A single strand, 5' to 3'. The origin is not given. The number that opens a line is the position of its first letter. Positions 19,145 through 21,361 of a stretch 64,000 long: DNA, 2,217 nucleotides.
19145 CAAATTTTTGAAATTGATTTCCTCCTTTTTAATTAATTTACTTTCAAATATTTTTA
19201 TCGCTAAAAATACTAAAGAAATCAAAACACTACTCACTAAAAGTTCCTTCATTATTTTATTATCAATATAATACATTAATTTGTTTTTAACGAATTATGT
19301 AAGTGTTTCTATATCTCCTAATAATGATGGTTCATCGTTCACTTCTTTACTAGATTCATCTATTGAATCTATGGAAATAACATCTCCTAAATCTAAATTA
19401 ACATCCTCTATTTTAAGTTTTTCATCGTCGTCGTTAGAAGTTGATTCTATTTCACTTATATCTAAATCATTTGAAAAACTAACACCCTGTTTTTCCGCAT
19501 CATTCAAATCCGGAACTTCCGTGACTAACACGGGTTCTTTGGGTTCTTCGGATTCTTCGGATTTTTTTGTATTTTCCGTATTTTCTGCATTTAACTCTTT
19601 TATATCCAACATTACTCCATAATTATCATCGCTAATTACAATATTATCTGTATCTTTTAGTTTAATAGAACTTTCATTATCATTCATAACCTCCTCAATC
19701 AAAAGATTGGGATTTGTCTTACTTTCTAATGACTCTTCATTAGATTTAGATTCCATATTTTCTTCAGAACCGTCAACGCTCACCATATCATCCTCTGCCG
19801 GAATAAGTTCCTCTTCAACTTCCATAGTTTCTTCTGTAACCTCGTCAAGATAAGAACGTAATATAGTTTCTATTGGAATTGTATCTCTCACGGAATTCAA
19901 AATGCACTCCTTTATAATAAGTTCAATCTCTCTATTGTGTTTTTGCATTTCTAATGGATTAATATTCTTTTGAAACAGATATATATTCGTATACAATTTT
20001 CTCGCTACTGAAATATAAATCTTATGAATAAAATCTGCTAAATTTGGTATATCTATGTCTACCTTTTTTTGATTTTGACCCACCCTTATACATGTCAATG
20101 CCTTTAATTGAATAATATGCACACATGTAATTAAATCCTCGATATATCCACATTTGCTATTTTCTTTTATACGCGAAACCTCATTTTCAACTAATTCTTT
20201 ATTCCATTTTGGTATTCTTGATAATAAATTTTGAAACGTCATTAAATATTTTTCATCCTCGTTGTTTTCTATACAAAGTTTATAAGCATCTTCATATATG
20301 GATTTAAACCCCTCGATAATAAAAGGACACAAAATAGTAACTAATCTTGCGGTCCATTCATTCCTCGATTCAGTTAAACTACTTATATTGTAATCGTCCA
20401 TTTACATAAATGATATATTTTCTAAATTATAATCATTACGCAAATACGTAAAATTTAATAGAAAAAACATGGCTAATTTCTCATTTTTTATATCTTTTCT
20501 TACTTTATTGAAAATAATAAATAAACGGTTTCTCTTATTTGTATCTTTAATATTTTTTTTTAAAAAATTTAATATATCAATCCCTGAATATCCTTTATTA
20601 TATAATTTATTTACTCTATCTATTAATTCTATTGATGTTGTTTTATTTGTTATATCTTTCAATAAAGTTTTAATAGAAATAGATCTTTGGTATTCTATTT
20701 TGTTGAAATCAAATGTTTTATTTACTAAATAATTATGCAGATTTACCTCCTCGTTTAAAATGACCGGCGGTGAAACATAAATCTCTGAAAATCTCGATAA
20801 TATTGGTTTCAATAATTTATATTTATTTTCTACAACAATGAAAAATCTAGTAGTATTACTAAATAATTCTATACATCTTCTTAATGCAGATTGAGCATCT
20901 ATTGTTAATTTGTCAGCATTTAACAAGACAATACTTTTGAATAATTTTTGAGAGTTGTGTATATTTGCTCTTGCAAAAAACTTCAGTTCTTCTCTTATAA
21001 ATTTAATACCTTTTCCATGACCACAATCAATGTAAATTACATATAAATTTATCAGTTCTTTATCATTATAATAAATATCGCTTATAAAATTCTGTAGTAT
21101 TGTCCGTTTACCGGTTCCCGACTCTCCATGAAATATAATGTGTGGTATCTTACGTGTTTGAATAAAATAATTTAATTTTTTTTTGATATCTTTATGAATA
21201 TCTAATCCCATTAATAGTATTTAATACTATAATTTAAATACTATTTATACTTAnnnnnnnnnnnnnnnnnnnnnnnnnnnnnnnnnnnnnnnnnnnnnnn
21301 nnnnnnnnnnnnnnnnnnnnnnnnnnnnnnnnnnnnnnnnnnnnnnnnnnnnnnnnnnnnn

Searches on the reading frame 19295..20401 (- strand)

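Call 40: search_protein_families(library=pfam, proteins=[window:19295-20401:-], max_evalue=0.01)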
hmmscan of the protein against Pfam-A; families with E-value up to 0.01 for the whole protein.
window:19295-20401:- (368 aa): 1 family
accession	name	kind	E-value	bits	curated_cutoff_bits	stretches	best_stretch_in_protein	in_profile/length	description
PF19068.5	DUF5764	-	1.5e-47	161.4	29.2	1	7-143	2-132/133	Family of unknown function (DUF5764)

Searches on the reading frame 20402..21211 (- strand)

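Call 41: search_protein_families(library=pfam, proteins=[window:20402-21211:-], max_evalue=0.01)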
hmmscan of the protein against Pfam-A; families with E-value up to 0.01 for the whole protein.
window:20402-21211:- (269 aa): 5 families
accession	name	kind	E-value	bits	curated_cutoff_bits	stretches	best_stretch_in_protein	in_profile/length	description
PF13177.12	DNA_pol3_delta2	-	9e-07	29.4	27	1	27-147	24-158/161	DNA polymerase III, delta subunit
PF01580.24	FtsK_SpoIIIE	-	0.00076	19.4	24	1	6-59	23-77/221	FtsK/SpoIIIE family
PF00004.35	AAA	-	0.0012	19.7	21.2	0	25-145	1-127/131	ATPase family associated with various cellular activities (AAA)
PF08542.16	Rep_fac_C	-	0.0062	17.3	23.6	0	180-227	6-56/88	Replication factor C C-terminal domain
PF06309.17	Torsin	-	0.0066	17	27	0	18-88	49-121/127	Torsin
